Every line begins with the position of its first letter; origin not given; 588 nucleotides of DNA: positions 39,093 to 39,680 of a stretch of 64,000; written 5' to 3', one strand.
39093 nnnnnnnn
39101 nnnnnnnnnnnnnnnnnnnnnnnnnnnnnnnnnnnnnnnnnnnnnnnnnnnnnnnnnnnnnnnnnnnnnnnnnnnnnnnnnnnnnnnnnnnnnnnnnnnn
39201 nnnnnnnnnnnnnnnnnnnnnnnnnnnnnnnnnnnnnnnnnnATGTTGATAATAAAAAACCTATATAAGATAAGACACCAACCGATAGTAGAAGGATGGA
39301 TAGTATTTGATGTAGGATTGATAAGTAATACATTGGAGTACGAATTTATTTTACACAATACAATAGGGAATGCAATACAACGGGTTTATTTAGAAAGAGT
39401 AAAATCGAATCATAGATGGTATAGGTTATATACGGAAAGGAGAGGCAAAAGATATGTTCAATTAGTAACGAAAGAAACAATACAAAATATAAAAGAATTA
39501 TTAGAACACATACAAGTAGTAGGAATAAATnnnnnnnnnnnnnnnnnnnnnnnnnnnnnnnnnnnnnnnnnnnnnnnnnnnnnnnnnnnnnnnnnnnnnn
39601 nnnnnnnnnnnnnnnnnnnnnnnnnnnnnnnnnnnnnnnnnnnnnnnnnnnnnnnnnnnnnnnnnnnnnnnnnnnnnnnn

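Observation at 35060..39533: Tandem array of at least 9 diversified small paralogs with conserved ML(I/K)I(K/Q)N..KIK N-terminus, plus a distal member at 23842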

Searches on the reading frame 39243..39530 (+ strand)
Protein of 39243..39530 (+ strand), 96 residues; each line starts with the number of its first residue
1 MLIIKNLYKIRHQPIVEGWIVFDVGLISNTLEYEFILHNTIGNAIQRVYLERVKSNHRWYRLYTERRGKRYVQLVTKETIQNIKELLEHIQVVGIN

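Call 11: search_protein_families(library=phrogs, proteins=[window:39243-39530:+], max_evalue=1)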
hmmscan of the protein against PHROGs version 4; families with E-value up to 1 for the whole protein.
window:39243-39530:+ (96 aa): 3 families
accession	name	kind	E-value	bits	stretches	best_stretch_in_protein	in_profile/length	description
phrog_17197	-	other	0.024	15.3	1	26-85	158-213/326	peptidase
phrog_35766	-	unknown function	0.063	14.5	1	52-95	19-62/131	-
phrog_38081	-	unknown function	0.14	13.5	1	58-86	18-46/146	-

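Call 12: search_protein_families(library=pfam, proteins=[window:39243-39530:+], max_evalue=1)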
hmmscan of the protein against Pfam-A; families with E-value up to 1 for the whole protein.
window:39243-39530:+ (96 aa): 0 families

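Call 23: find_homologous_proteins(query=A2, max_evalue=0.01)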
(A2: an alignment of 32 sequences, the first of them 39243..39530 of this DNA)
Query A2 (32 sequences) (96 aa, profile of the alignment): 99 proteins with E <= 0.01 among 345 candidates.
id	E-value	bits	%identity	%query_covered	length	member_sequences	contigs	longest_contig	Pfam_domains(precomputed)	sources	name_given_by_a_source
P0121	1.3e-17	82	-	-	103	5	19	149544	-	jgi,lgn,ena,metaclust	metaclust:\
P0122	4.5e-15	74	22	46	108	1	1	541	-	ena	-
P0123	1.9e-14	72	-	-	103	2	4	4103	-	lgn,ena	-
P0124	3.9e-14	71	38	26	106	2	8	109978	-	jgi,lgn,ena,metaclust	metaclust:\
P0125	3.1e-13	68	-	-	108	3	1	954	-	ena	-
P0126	3.8e-13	68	38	14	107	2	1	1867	-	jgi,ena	jgi:hypothetical protein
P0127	1.4e-12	66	60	10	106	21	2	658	-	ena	-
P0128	1.8e-12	66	36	30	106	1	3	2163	-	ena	-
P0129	1.2e-11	63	-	-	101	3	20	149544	-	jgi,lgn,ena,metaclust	metaclust:\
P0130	6.5e-11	61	70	10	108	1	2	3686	-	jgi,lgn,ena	jgi:hypothetical protein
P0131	9.2e-11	60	87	100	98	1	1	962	-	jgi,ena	jgi:hypothetical protein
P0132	1.2e-10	60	92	100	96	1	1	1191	-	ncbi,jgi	jgi:hypothetical protein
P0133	1.4e-10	59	94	100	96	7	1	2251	-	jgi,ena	-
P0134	2.8e-10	58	-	-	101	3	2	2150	-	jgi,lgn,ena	jgi:hypothetical protein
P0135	3.3e-10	58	88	100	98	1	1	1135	-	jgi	jgi:hypothetical protein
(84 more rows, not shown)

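Call 30: search_solved_structures(query=A3, max_evalue=10)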
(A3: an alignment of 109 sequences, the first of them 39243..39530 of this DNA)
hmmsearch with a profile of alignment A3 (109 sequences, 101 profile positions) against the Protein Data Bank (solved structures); distinct sequences matched with E-value up to 10: 2.
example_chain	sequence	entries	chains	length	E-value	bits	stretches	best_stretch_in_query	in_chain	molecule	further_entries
5apx_A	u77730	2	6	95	0.064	17.3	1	59-100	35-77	GENERAL CONTROL PROTEIN GCN4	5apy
1qql_A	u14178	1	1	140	0.69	13.9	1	12-78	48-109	Fibroblast growth factor 7, Fibroblast growth factor 1 chimera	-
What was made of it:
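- On TY-chaperone superfamily (T3SS class I chaperones / YbjN PF10722 / DUF2170 PF09938): Profile search of PDB sequences returned no relevant hit (call 30).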

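Call 33: predict_structure(alignment_id=A3)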
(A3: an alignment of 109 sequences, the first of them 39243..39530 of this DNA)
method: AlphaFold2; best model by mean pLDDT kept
length: 96 residues; sequences in the alignment: 109
mean_pLDDT: 91.9   pTM: 0.84
mean pLDDT of the five models: 91.9, 91.8, 91.7, 89.3, 88.1
residues with pLDDT >= 90: 71; 70-90: 24; 50-70: 1; < 50: 0
segments of 3 or more residues with pLDDT < 50: none
pLDDT, mean of each block of 10 residues (from residue 1): 82 96 91 95 95 86 93 94 95 94
secondary structure, 60 per line:
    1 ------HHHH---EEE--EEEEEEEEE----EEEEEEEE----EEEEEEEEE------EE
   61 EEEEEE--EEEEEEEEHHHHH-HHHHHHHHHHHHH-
elements in order: H7-10 E14-16 E19-27 E32-39 E44-52 E59-66 E69-76 H77-81 H83-95
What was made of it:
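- Fold: AF2 pLDDT 91.9, pTM 0.84 (call 33).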

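Call 37: search_protein_representatives(alignment_id=A3)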
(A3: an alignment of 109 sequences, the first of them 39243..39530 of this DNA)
Query: 109 sequences, 101 profile positions. Proteins with E-value up to 0.001 (for the whole library): 453; up to 1e-10: 33; up to 1e-30: 0. The best 150 are listed.
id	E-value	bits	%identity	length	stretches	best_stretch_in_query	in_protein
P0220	8.2e-23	97.2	-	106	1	1-100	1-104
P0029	1.3e-18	83.7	-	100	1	1-100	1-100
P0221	7.0e-18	81.4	-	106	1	1-101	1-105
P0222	1.5e-16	77.1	-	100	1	1-98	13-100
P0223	9.0e-16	74.6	-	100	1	1-99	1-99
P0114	1.8e-15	73.6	-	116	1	1-98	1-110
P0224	4.6e-15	72.3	-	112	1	1-100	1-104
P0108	5.3e-15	72.1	-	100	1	1-99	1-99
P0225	8.6e-15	71.5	-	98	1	1-99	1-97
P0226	9.5e-14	68.1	-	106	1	1-100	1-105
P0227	4.2e-13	66.0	-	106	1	1-100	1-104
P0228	1.4e-12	64.4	-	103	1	1-99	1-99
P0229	1.5e-12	64.2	-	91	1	1-95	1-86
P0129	2.3e-12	63.7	-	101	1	1-98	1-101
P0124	2.4e-12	63.6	-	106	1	1-99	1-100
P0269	3.8e-09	53.3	-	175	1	2-98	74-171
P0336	2.6e-07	47.5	-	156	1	2-98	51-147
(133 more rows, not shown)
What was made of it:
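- Size of family: 453 clusters with E<=1e-3, nearly all 88-120 aa and matched over full length (call 37).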

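Call 39: fold_search(model_id=the predicted structure, library=viral)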
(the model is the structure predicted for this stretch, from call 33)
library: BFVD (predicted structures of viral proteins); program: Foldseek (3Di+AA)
matches with E <= 10: 630; with E <= 0.001: 0
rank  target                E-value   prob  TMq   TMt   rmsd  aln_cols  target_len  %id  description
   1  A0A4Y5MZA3            7.0e-02  0.98  0.46  0.41   6.0        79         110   15  Uncharacterized protein [Lactococcus phage CHPC971]
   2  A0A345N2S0            1.5e-01  0.94  0.41  0.46   3.8        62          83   14  (no name in the UniProt tables at hand)
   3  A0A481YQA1            2.0e-01  0.54  0.40  0.26  11.9        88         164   17  Uncharacterized protein [Pithovirus LCDPAC02]
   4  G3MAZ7                2.6e-01  0.57  0.38  0.35   6.3        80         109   15  Gp617 [Bacillus phage G]
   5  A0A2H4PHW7            2.9e-01  0.35  0.34  0.25   8.8        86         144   10  (no name in the UniProt tables at hand)
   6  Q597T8                3.3e-01  0.95  0.56  0.34   3.2        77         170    8  Uncharacterized protein [Lactobacillus phage phiJL-1]
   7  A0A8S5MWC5            4.6e-01  0.47  0.37  0.09   7.5        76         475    5  Uncharacterized protein [Myoviridae sp. ct3wi9]
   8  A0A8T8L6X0            4.6e-01  0.28  0.27  0.26   6.0        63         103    8  (no name in the UniProt tables at hand)
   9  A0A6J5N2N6            4.6e-01  0.14  0.22  0.16  13.3        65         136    5  Uncharacterized protein [uncultured Caudovirales phage]
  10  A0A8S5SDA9            5.2e-01  0.20  0.28  0.31   8.2        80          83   20  Uncharacterized protein [Siphoviridae sp. ctt1f11]
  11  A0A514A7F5            5.5e-01  0.25  0.27  0.32  12.2        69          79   16  (no name in the UniProt tables at hand)
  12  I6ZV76                5.5e-01  0.13  0.25  0.24  11.5        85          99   18  Putative phage protein [Aeromonas phage Aes012]
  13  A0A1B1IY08            5.8e-01  0.54  0.35  0.39   4.2        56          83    9  Uncharacterized protein [Phage MedPE-SWcel-C56]
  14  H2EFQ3                5.8e-01  0.15  0.23  0.06  12.6        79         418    5  Putative BTB_POZ domain-containing protein [Moumouvirus sp. 'Monve']
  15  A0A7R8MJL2            6.1e-01  0.14  0.29  0.22  10.5        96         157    8  Uncharacterized protein [Klebsiella phage vB_KvM-Eowyn]
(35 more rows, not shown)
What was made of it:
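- Tried and rejected: The BFVD Foldseek search gave nothing at E<0.001 (call 39).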

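Call 57: find_encoding_contigs(protein=P0133, flank=10000, max_places=3)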
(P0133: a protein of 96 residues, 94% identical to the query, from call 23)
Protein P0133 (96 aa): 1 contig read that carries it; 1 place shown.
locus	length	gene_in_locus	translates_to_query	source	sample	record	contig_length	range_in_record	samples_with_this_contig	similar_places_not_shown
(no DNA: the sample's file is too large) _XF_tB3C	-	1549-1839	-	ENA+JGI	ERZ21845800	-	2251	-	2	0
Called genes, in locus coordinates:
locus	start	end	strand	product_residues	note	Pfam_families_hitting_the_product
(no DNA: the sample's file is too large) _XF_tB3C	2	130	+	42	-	?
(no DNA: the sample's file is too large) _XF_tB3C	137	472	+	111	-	-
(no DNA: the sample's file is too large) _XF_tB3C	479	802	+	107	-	-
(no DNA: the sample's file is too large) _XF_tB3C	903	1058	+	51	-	-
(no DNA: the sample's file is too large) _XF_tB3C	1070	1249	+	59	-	-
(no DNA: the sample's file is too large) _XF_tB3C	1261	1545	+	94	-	-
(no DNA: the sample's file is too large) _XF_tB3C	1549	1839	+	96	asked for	-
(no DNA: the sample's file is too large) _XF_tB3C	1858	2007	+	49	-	-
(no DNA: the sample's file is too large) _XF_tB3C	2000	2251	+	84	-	?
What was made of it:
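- Tried and rejected: P0133 contig look-up returned no DNA (call 57).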

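Call 73: search_protein_families(library=pfam, alignment_id=A3, max_evalue=1)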
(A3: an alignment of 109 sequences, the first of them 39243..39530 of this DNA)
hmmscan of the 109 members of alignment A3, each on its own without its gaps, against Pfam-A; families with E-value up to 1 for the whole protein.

A. member 1, window:39243-39530:+ (96 aa): 0 families

B. families by the number of members that match (of 109 scanned): 34 families (the first 25 are shown)
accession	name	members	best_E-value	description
PF13280.12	WYL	10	0.0085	WYL domain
PF07487.18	SopE_GEF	5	0.042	SopE GEF domain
PF10722.14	YbjN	4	0.0085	Putative bacterial sensory transduction regulator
PF23527.1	Microp_apicomplexa_14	2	0.038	Apicomplexa microprotein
PF16030.10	GD_N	2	0.11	Serine protease gd N-terminus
PF11619.13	P53_C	2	0.12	Transcription factor P53 - C terminal domain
PF21661.2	DUF6860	1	0.0072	Domain of unknown function (DUF6860)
PF21914.1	DUF6921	1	0.015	Domain of unknown function (DUF6921)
PF14054.11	DUF4249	1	0.019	Domain of unknown function (DUF4249)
PF22375.1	Lgt1_N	1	0.022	Glucosyltransferase Lgt1, N-terminal domain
PF02611.20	CDH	1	0.024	CDP-diacylglycerol pyrophosphatase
PF03676.19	PHAF1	1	0.029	Phagosome assembly factor 1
PF16506.10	DiSB-ORF2_chro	1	0.036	Putative virion glycoprotein of insect viruses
PF17917.7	RT_RNaseH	1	0.046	RNase H-like domain found in reverse transcriptase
PF18714.6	PI-TkoII_IV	1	0.048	DNA polymerase II intein Domain IV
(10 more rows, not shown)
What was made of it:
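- Four of 109 members give sub-threshold Pfam YbjN hits (call 73).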

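Call 74: search_protein_families(library=phrogs, alignment_id=A3, max_evalue=0.1)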
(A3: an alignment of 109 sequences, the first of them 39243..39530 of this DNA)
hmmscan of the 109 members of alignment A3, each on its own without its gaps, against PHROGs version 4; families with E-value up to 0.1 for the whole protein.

A. member 1, window:39243-39530:+ (96 aa): 2 families
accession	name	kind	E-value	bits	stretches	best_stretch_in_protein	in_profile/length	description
phrog_17197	-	other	0.024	15.3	1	26-85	158-213/326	peptidase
phrog_35766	-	unknown function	0.063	14.5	1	52-95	19-62/131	-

B. families by the number of members that match (of 109 scanned): 42 families (the first 25 are shown)
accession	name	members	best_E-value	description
phrog_33889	-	11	0.0072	-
phrog_13105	-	5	0.0086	-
phrog_254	-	4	0.01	late promoter transcriptional regulator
phrog_10642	-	4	0.023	-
phrog_10272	-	4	0.046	-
phrog_18882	-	2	0.018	-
phrog_10857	-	2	0.036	-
phrog_35766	-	2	0.055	-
phrog_7727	-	2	0.059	-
phrog_1192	-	1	0.0036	single strand DNA binding protein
phrog_1023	-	1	0.0066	-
phrog_37406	-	1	0.011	-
phrog_35875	-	1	0.011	-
phrog_21729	-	1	0.013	-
phrog_1775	-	1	0.013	minor head protein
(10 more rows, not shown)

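Call 96: find_encoding_contigs(protein=P0269, flank=10000, max_places=2)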
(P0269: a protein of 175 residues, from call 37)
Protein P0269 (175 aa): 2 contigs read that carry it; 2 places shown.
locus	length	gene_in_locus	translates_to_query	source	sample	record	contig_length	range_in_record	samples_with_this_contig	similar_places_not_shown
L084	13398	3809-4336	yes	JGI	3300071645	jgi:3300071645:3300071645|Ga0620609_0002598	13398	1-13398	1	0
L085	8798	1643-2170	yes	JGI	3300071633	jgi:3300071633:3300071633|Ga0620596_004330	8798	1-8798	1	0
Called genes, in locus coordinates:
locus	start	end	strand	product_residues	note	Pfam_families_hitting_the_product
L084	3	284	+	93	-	?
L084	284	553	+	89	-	PF10902:WYL_2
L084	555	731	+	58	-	-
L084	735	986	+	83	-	-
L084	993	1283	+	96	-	-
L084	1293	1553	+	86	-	PF24043:DUF7352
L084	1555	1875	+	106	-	-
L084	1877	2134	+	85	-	-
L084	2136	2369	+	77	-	-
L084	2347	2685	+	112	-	-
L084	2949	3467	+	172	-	-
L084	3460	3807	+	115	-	-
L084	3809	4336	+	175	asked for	-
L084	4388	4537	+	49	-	-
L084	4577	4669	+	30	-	-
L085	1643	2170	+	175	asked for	-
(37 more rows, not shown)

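Call 97: find_encoding_contigs(protein=P0336, flank=10000, max_places=2)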
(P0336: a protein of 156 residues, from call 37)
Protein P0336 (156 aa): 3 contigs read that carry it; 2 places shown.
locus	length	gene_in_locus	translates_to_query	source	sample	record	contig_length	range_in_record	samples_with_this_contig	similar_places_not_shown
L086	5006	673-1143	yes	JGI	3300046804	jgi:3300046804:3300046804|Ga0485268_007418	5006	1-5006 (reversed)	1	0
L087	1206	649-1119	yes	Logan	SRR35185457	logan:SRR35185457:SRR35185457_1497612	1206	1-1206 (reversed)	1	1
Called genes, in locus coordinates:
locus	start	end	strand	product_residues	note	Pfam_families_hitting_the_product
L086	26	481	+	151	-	-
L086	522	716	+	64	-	-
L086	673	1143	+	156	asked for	-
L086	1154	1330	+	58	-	-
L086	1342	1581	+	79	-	-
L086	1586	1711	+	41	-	-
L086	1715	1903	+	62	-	-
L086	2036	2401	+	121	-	-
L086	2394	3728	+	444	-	PF01555:N6_N4_Mtase (weak), PF20987:I-TevI_DNA-bd (faint)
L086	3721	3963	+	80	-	-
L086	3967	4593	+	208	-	PF01227:GTP_cyclohydroI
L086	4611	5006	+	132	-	?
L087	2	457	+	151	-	?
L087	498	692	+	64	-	-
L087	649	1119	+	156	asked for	-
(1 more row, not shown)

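Call 106: search_protein_families(library=padloc, alignment_id=A2, max_evalue=0.1)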
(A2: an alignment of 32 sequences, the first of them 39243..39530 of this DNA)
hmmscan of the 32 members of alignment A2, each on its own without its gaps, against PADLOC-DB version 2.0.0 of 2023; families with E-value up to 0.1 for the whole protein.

A. member 1, window:39243-39530:+ (96 aa): 0 families

B. families by the number of members that match (of 32 scanned): 3 families
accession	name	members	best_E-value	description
PDLC02171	Drt1a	1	0.00066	-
PDLC03572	REase_II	1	0.0028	Type II restriction enzyme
PDLC00325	PtuB1|PtuB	1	0.0061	Unknown function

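Call 107: search_protein_families(library=ncbifam, alignment_id=A2, max_evalue=0.1)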
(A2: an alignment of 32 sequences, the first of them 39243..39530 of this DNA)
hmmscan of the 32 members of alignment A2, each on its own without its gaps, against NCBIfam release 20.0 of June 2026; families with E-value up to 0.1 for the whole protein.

A. member 1, window:39243-39530:+ (96 aa): 0 families

B. families by the number of members that match (of 32 scanned): 13 families
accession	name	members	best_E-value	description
NF001066.0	PRK00118.1-1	1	0.00062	putative DNA-binding protein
NF007184.0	PRK09614.1-3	1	0.002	ribonucleotide-diphosphate reductase subunit beta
NF042428.1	Il_dioxgen_HilB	1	0.0025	3(1)-hydroxy-L-isoleucine 4-dioxygenase HilB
NF001069.0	PRK00118.1-5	1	0.0042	putative DNA-binding protein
NF001070.0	PRK00118.1-6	1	0.0078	putative DNA-binding protein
NF001067.0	PRK00118.1-2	1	0.011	putative DNA-binding protein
TIGR02859.1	spore_sigH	1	0.011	RNA polymerase sporulation sigma factor SigH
TIGR04486.1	thiosulf_SoxB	1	0.012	thiosulfohydrolase SoxB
NF045758.2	YlxM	1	0.026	YlxM family DNA-binding protein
NF006158.0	PRK08301.1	1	0.034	RNA polymerase sporulation sigma factor SigE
TIGR02835.1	spore_sigmaE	1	0.036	RNA polymerase sporulation sigma factor SigE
TIGR02137.1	HSK-PSP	1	0.068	bifunctional phosphoserine phosphatase/homoserine phosphotransferase ThrH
NF045609.1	EpsI_type_B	1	0.072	exosortase-associated protein EpsI, B-type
